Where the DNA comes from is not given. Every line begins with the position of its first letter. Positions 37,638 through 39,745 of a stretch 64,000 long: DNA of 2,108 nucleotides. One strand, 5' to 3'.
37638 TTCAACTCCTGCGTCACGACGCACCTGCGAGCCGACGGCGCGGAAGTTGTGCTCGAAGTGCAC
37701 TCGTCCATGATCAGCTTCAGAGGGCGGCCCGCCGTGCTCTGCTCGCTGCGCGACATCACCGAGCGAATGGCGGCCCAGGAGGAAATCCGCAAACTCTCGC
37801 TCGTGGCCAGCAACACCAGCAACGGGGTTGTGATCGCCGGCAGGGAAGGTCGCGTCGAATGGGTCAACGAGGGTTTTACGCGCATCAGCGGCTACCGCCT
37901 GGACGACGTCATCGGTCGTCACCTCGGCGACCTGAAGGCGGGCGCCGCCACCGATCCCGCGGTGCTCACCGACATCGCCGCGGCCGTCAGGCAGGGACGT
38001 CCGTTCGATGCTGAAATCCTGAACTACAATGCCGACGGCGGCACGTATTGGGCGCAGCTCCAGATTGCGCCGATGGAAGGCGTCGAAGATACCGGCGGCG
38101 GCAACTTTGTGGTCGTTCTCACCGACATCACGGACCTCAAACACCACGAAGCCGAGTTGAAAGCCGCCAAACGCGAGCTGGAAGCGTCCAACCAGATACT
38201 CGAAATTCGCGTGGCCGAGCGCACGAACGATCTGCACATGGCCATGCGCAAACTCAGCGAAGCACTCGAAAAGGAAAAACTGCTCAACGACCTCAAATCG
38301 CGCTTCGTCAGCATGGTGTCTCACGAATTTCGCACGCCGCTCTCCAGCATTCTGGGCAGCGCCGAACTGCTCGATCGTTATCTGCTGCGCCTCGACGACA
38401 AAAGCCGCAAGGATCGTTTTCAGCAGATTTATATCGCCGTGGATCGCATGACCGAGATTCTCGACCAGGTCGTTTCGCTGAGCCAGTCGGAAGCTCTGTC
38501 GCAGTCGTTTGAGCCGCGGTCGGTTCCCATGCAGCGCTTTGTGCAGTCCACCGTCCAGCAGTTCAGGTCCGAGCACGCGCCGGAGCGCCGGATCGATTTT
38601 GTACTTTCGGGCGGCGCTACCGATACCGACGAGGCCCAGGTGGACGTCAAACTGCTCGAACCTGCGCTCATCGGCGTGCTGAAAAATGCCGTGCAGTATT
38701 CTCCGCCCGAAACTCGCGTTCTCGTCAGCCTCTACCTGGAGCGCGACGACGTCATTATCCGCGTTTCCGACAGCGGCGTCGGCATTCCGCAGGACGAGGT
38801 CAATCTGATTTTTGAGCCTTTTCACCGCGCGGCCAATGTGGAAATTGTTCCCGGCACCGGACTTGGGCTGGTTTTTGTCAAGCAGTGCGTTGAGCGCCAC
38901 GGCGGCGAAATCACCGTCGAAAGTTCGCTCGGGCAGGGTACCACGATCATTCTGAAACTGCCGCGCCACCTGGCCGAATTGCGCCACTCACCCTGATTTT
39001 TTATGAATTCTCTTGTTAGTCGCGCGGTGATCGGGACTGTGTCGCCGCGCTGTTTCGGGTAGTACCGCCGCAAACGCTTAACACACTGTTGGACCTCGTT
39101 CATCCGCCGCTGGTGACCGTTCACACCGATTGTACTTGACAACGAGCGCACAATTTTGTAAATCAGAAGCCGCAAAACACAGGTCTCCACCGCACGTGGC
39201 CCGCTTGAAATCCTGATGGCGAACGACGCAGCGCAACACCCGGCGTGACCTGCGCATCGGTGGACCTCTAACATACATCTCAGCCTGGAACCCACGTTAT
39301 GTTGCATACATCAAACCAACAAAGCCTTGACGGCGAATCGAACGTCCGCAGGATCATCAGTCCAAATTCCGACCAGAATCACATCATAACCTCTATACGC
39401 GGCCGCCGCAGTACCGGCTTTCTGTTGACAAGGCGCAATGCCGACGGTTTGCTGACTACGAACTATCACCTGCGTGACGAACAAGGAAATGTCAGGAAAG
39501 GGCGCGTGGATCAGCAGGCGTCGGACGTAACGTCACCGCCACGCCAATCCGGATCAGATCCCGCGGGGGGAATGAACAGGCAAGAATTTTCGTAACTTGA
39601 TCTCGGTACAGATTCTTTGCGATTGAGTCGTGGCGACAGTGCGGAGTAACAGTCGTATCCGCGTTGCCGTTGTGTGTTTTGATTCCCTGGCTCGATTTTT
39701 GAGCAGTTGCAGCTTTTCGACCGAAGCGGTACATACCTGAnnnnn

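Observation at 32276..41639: Signalling supercluster: HisKA_2 PAS kinase + 1461-aa REC-multiPAS/GAF-kinase + kinase-less TPR-DHp protein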

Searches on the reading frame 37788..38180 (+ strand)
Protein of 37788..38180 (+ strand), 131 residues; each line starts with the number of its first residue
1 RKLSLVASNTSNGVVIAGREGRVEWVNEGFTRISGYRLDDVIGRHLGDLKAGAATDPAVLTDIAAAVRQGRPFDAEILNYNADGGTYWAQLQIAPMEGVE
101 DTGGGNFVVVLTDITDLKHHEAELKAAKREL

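Call 33: search_protein_families(library=pfam, proteins=[window:37788-38180:+], max_evalue=1)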
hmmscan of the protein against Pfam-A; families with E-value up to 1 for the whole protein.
window:37788-38180:+ (131 aa): 7 families
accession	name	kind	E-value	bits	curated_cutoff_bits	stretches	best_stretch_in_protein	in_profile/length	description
PF13426.13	PAS_9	-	3.4e-18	66.3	27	1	12-116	2-103/103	PAS domain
PF08448.16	PAS_4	-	2e-09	38.1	23.1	1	9-118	3-109/110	PAS fold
PF00989.32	PAS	-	5.9e-07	29.9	22.6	1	5-113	5-112/113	PAS fold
PF08447.18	PAS_3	-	2.2e-06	28.3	25.6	1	26-96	4-75/89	PAS fold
PF13188.13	PAS_8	-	3.7e-05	23.9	21.8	1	3-54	3-55/65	PAS domain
PF12860.13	PAS_7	-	0.0093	16.5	27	1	9-121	3-114/115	PAS fold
PF21370.4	PAS_GdpP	-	0.26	12.1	27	1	13-50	15-50/90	Cyclic-di-AMP phosphodiesterase GdpP-like, PAS domain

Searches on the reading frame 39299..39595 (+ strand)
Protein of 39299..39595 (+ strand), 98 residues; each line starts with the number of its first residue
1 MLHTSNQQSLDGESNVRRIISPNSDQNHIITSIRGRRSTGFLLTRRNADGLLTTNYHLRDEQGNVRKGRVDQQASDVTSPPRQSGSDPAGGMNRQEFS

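Call 10: search_protein_families(library=pfam, proteins=[window:39299-39595:+], max_evalue=0.01)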
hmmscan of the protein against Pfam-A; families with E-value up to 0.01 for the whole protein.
window:39299-39595:+ (98 aa): 0 families

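Call 16: search_protein_families(library=pfam, proteins=[window:39299-39595:+], max_evalue=10)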
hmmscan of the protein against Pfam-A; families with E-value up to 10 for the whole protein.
window:39299-39595:+ (98 aa): 1 family
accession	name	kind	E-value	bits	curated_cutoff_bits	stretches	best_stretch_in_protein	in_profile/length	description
PF20174.4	DUF6540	-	0.17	12.6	27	1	22-89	22-95/120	Family of unknown function (DUF6540)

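Call 47: search_protein_representatives(protein=window:39299-39592:+)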
Query: 98 residues. Proteins with E-value up to 0.001 (for the whole library): 8; up to 1e-10: 1; up to 1e-30: 1. The best 8 are listed.
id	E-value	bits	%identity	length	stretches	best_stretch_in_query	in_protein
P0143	2.2e-50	184.6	91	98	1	1-98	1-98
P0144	6.0e-06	42.5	31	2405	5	47-87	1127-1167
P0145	3.5e-05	40.1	32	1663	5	40-92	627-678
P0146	1.8e-04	37.8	30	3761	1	43-82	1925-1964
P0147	2.9e-04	37.2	40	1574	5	46-81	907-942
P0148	3.7e-04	36.8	32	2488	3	17-65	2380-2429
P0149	6.4e-04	36.0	26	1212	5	3-59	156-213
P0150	6.5e-04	36.0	35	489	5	50-80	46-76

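Call 55: search_protein_families(library=pfam, proteins=[P0150, P0149, P0147, P0145], max_evalue=0.001)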
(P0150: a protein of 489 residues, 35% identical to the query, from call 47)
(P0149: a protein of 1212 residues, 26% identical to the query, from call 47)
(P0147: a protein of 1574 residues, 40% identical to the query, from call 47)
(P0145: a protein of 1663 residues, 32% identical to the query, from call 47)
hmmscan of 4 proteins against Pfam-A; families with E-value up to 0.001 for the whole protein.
P0150 (489 aa): 9 families
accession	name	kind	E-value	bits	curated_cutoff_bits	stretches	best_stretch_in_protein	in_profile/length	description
PF02494.22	HYR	-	7.2e-50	167.7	21.7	5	33-70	44-81/81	HYR domain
PF18540.6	DUF5626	-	1.2e-11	45.4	26.7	0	130-167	24-59/120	Domain of unknown function (DUF5626)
PF16403.11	Bact_surface_Ig-like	-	3.4e-11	43.5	27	0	139-165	45-71/71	Bacterial surface protein, Ig-like domain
PF21681.2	Csa5_I-A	-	3.7e-09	37.4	30.3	0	41-86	89-134/158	Type-I-A Cascade subunit Csa5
PF22110.2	TFIIIA_zf-C2H2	-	2.1e-07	31.2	27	0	10-22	16-28/32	TFIIIA, beta-beta-alpha zinc finger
PF09144.16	YpM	-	2.4e-06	28.2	25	0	46-75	79-107/117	Yersinia pseudo-tuberculosis mitogen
PF22143.2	ScpA_C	-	4.7e-05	24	27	0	37-61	64-88/91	C5a peptidase, fibronectin type III domain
PF14173.11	ComGG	-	0.00012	22.8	25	0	49-74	50-75/95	ComG operon protein 7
PF11379.13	DUF3182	-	0.00023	20.7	26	0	96-123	274-301/354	Protein of unknown function (DUF3182)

P0149 (1212 aa): 12 families
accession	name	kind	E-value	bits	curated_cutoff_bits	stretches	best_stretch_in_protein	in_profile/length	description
PF00102.32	Y_phosphatase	-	1e-87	294.1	20.9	1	932-1165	1-233/234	Protein-tyrosine phosphatase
PF00041.27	fn3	-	1.6e-60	201.7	25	8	47-120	2-81/84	Fibronectin type III domain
PF25300.1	Fn3_Dep-1_3rd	-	5.3e-24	84.3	26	0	141-207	10-79/85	Dep-1 third Fn3-like domain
PF24946.1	Fn3_Dep-1_4th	-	9.6e-19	67.7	27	0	163-213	49-98/100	Dep-1 fourth Fn3-like domain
PF25059.1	FN3_DSCAM-DSCAML_C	-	1.2e-11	45.2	39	0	529-573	38-82/89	DSCAM/DSCAML C-terminal Fn3-like domain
PF24943.1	Fn3_Dep-1_2nd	-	7.3e-10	39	27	0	88-129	58-97/97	Dep-1 second Fn3-like domain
PF00782.25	DSPc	-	5.2e-07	30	33.5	1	1079-1156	50-123/133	Dual specificity phosphatase, catalytic domain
PF22784.1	PTP-SAK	-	2.2e-06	28.2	27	1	1086-1127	72-112/153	Swiss Army Knife protein, DSP-PTPase phosphatase domain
PF22785.1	Tc-R-P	-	3.2e-06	28.1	27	1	1074-1124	56-101/106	Polymorphic toxin system, DSP-PTPase phosphatase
PF23621.1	BP74_N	-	9.9e-06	25.8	27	0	124-186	35-97/114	BP74 N-terminal domain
PF13350.11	Y_phosphatase3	-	3.2e-05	24.4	22.2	1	1082-1143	113-170/240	Tyrosine phosphatase family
PF24942.1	Fn3_Dep-1_1st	-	0.00091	19.7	26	0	7-29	53-75/96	Dep-1 first Fn3-like domain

P0147 (1574 aa): 7 families
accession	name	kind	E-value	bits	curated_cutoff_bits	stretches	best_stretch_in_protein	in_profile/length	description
PF02585.22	PIG-L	-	1.2e-16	61.8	28.2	1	48-216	1-128/129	GlcNAc-PI de-N-acetylase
PF19077.6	Big_13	-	5.4e-12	46.5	27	0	1507-1566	40-94/102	Bacterial Ig-like domain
PF16121.10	40S_S4_C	-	6.7e-05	22.8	27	0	553-571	26-44/48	40S ribosomal protein S4 C-terminus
PF23237.1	HYR_4C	-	0.00019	21.9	27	0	820-846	47-73/73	HYR-like domain with 4 cysteines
PF02494.22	HYR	-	0.00021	22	21.7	0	999-1015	57-73/81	HYR domain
PF06458.18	MucBP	-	0.00038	21.6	23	0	1179-1201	1-23/63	MucBP domain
PF09718.15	Tape_meas_lam_C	-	0.00052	20.5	23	0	910-935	5-30/76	Lambda phage tail tape-measure protein (Tape_meas_lam_C)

P0145 (1663 aa): 5 families
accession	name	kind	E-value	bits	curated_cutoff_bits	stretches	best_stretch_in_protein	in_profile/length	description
PF13205.12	Big_5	-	1.3e-118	389.5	23.6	5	1073-1175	1-105/105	Bacterial Ig-like domain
PF06739.17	SBBP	-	9.1e-60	198.8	20.5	7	334-368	3-38/38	Beta-propeller repeat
PF04234.18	CopC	-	2e-11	45.2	23.3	0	669-775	4-88/92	CopC domain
PF03640.20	Lipoprotein_15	-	6e-06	26.1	24.4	0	1457-1475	15-34/47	Secreted repeat of unknown function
PF19078.6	Big_12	-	0.00015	22.4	27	1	663-756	1-92/102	Bacterial Ig-like domain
